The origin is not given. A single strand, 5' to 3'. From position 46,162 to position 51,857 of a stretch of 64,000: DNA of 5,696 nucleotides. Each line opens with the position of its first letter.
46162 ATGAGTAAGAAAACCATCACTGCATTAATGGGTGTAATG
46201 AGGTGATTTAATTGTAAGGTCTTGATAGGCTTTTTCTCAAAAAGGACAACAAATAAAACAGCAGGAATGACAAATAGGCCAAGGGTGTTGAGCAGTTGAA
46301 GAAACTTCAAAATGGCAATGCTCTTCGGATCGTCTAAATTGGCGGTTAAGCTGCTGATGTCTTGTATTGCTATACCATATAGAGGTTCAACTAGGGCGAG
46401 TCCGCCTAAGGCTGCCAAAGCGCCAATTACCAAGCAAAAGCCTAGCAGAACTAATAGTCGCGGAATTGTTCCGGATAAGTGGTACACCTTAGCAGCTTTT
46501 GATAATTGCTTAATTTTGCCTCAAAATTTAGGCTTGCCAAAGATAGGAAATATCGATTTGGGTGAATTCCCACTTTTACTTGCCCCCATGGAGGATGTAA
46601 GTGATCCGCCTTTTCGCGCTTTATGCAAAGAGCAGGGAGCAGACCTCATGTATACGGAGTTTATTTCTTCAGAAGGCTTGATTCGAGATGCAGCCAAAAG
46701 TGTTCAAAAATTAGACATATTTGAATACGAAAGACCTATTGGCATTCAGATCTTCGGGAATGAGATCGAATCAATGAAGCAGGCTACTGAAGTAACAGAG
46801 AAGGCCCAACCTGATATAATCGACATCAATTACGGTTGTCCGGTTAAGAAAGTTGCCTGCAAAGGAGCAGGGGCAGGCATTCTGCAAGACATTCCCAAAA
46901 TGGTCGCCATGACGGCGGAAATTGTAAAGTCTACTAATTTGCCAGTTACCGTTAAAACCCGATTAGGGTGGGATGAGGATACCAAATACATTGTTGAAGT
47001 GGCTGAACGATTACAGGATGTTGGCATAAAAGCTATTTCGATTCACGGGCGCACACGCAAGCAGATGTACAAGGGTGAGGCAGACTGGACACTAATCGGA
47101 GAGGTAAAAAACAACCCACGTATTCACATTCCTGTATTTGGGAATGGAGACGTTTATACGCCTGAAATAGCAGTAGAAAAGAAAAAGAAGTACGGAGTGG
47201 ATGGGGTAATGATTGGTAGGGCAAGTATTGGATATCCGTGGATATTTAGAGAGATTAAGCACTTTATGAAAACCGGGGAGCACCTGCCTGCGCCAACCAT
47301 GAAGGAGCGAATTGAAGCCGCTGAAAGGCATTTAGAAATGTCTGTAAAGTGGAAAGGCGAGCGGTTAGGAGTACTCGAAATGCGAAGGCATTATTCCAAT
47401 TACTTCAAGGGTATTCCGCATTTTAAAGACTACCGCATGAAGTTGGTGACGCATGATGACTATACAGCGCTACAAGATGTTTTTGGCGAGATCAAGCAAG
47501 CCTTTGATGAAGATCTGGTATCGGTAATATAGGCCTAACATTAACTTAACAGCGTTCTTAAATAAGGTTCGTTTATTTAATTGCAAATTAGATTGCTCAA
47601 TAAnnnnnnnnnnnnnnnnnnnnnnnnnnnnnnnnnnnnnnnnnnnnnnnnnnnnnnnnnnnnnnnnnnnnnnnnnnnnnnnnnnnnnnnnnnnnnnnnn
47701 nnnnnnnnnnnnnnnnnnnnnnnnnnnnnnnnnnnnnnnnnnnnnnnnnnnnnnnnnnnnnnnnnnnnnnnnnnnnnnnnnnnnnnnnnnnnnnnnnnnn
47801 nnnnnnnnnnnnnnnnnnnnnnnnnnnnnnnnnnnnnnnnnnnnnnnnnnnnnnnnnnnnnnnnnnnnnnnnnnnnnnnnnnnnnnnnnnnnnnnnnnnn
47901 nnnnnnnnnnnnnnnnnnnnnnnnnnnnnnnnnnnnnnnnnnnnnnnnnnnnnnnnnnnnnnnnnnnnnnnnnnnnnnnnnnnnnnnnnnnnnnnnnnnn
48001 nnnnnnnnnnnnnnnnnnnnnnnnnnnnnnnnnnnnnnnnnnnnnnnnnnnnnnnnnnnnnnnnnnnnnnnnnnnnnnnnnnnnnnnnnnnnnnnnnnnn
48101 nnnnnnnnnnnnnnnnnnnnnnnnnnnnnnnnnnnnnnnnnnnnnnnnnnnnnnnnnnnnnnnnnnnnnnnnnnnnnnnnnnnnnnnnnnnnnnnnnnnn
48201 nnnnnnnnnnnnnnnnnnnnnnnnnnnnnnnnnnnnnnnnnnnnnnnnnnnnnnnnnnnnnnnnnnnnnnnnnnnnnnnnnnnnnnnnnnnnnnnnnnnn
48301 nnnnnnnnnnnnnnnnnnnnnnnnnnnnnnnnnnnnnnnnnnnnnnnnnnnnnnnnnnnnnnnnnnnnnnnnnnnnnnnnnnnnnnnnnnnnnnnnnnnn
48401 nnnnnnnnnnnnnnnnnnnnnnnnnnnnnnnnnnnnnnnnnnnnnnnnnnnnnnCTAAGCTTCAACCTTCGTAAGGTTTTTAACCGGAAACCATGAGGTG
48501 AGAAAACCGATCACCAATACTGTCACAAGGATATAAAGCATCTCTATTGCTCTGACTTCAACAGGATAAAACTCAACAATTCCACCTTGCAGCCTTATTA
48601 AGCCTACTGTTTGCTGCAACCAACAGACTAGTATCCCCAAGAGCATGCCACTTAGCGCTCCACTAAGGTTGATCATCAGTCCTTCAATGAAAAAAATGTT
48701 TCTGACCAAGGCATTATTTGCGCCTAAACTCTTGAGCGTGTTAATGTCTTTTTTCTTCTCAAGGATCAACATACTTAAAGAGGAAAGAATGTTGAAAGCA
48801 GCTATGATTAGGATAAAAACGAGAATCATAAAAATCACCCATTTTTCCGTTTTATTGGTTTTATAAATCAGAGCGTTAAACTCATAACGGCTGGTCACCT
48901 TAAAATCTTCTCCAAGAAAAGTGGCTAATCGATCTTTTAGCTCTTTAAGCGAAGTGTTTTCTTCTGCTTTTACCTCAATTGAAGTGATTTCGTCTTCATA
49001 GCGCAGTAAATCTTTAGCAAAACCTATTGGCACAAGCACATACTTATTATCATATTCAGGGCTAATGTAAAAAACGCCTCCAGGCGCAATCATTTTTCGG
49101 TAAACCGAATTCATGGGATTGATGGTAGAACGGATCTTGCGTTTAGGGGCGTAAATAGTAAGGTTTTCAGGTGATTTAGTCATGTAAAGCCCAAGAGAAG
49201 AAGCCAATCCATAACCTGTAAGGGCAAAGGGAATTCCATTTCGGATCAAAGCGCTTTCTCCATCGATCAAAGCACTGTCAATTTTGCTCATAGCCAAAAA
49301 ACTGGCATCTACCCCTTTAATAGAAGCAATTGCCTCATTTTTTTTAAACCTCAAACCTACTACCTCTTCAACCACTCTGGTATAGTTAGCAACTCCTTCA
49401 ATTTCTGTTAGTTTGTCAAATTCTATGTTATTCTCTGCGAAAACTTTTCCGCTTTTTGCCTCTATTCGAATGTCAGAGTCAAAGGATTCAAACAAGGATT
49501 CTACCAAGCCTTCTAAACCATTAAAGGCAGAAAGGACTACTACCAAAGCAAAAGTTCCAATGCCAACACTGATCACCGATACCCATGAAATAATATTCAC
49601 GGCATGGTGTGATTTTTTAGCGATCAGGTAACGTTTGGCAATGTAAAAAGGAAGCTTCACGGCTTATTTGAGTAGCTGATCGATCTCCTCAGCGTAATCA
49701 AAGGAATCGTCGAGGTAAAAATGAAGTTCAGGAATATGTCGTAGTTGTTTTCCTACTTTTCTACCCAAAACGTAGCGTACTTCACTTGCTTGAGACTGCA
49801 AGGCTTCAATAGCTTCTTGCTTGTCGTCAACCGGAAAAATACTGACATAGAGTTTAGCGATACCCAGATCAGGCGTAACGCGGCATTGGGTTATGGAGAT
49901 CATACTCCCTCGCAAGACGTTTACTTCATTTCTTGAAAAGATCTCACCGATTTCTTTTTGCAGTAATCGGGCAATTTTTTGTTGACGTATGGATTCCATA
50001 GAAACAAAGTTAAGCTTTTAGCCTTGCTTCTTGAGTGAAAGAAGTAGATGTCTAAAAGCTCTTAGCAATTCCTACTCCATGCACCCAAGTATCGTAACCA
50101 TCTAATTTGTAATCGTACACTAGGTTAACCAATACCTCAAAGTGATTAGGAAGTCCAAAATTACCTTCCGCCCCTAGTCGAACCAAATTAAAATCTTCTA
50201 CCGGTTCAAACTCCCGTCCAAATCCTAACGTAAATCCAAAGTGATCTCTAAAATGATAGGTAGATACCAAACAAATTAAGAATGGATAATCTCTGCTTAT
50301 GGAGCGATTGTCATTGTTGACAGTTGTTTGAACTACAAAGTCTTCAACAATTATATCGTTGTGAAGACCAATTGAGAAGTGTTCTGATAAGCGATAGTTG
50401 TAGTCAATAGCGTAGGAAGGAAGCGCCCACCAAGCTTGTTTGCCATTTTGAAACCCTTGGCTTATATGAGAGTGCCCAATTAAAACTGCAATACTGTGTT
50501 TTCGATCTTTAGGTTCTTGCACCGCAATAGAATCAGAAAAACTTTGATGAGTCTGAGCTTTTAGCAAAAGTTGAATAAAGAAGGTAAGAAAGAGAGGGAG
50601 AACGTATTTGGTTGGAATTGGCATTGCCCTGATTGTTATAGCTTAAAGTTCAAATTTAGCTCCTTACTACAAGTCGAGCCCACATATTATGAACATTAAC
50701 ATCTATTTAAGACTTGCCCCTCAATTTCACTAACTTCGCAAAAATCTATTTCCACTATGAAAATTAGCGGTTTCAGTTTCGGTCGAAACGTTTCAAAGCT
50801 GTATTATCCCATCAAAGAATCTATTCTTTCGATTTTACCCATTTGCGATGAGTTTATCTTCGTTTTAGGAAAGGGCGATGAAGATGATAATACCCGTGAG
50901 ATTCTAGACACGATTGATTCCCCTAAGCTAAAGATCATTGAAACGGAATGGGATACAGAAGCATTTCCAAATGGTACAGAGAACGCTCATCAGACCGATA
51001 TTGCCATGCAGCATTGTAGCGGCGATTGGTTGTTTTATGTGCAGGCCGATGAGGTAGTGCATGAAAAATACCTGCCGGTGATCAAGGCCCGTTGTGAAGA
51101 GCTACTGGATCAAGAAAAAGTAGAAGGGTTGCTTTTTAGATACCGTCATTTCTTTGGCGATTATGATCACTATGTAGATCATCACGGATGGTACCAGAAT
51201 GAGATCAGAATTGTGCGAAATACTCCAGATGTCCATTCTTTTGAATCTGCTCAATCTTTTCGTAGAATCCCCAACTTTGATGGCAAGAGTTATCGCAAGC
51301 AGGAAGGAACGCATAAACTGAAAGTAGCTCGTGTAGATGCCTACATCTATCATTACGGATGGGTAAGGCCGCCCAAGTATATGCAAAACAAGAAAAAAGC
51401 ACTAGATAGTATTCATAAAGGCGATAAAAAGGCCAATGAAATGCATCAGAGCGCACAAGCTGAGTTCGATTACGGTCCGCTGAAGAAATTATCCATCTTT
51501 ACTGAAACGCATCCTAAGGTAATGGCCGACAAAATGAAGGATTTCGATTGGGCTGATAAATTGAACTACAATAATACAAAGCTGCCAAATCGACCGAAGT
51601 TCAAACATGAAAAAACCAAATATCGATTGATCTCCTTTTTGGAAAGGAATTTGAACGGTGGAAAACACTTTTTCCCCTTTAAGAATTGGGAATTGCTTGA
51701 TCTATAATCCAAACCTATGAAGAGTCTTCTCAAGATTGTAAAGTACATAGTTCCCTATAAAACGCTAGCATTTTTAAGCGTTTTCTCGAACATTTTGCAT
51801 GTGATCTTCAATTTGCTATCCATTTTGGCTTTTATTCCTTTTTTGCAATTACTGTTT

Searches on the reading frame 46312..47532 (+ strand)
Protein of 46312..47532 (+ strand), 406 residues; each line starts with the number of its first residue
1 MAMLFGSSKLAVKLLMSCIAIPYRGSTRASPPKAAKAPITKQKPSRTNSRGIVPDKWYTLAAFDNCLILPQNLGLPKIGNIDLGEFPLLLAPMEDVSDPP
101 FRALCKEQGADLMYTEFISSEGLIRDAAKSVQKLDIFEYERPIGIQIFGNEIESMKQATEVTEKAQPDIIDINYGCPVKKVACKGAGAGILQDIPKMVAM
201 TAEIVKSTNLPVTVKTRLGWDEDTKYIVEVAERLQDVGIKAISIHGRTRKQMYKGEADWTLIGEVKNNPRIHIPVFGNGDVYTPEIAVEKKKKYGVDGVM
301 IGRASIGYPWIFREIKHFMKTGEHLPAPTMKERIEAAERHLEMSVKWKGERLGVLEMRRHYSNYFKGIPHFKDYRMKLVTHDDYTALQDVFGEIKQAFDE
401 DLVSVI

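Call 68: search_protein_families(library=pfam, proteins=[window:46312-47532:+], max_evalue=0.0001)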
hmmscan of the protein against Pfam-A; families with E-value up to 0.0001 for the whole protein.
window:46312-47532:+ (406 aa): 1 family
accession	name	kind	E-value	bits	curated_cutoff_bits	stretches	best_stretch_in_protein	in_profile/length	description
PF01207.24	Dus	-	8.5e-82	275.2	20.4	1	89-378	1-289/311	Dihydrouridine synthase (Dus)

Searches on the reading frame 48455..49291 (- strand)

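Call 69: search_protein_families(library=pfam, proteins=[window:48455-49291:-], max_evalue=0.0001)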
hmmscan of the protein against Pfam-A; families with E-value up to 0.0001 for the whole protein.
window:48455-49291:- (278 aa): 1 family
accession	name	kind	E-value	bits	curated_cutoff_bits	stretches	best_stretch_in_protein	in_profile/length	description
PF02687.27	FtsX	-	4e-16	59.6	25.5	1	155-277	2-119/120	FtsX-like permease C-terminal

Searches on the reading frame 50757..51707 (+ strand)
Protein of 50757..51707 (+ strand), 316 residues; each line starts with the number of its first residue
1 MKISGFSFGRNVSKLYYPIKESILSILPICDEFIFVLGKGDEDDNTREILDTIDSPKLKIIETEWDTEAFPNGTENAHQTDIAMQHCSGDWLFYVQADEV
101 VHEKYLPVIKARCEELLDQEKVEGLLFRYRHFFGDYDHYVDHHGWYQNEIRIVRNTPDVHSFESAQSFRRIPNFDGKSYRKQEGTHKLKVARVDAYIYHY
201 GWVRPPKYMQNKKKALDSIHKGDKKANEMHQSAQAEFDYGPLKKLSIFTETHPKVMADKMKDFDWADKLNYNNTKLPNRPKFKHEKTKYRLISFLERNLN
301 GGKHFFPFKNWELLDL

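Call 69: search_protein_families(library=pfam, proteins=[window:50757-51707:+], max_evalue=0.0001)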
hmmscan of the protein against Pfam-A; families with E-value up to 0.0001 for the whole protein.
window:50757-51707:+ (316 aa): 1 family
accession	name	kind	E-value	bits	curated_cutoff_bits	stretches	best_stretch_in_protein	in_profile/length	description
PF13704.12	Glyco_tranf_2_4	-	1.8e-05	25.5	27.5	1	35-103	24-86/98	Glycosyl transferase family 2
